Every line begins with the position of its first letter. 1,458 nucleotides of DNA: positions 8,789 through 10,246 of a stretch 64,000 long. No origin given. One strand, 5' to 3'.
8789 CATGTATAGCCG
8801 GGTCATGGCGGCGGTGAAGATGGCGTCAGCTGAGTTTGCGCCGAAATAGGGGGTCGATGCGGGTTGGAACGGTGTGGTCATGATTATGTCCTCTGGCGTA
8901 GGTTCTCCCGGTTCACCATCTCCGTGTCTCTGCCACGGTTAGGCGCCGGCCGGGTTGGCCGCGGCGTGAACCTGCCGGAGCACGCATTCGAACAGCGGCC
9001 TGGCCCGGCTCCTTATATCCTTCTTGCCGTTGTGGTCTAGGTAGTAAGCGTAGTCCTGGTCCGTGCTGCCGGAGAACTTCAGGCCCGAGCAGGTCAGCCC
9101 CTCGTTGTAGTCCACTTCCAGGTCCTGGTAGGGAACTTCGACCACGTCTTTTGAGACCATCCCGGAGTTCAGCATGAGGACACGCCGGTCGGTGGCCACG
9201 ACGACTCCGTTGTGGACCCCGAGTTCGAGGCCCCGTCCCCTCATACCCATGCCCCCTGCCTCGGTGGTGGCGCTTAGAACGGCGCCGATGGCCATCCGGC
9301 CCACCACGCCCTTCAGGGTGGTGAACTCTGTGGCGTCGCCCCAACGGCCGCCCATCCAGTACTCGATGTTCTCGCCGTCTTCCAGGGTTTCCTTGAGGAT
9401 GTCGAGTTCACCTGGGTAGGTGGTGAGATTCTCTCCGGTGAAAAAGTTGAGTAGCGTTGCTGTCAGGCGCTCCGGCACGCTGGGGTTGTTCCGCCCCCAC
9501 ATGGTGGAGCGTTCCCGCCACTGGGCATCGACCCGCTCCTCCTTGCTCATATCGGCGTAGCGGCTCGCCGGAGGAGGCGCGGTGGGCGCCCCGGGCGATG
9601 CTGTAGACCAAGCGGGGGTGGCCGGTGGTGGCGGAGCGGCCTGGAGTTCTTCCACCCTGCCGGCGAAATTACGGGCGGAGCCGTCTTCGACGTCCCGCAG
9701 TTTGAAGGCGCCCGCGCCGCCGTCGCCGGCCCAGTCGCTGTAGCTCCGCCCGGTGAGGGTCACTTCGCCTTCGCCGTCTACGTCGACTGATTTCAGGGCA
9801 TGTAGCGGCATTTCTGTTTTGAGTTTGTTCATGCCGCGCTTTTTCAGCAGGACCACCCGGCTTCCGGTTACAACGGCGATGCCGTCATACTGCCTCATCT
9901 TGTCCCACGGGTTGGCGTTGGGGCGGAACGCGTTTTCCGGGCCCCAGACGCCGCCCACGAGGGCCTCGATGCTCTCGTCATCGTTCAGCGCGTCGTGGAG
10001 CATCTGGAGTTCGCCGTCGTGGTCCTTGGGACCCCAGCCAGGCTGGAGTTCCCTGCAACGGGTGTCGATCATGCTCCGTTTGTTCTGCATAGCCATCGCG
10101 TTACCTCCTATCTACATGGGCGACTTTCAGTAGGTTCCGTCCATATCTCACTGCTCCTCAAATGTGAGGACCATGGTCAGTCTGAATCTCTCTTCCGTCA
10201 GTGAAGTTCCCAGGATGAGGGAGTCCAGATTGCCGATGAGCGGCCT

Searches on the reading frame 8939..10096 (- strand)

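Call 82: search_protein_families(library=pfam, proteins=[window:8939-10096:-], max_evalue=0.001)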
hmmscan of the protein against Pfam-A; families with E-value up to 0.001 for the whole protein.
window:8939-10096:- (385 aa): 1 family
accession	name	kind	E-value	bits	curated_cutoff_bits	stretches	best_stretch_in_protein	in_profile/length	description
PF14470.12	bPH_3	-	2.3e-11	44.5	23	1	295-362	21-87/95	Bacterial PH domain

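Call 83: search_protein_families(library=padloc, proteins=[window:8939-10096:-], max_evalue=0.001)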
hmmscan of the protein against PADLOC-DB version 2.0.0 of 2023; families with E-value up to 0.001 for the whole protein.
window:8939-10096:- (385 aa): 0 families
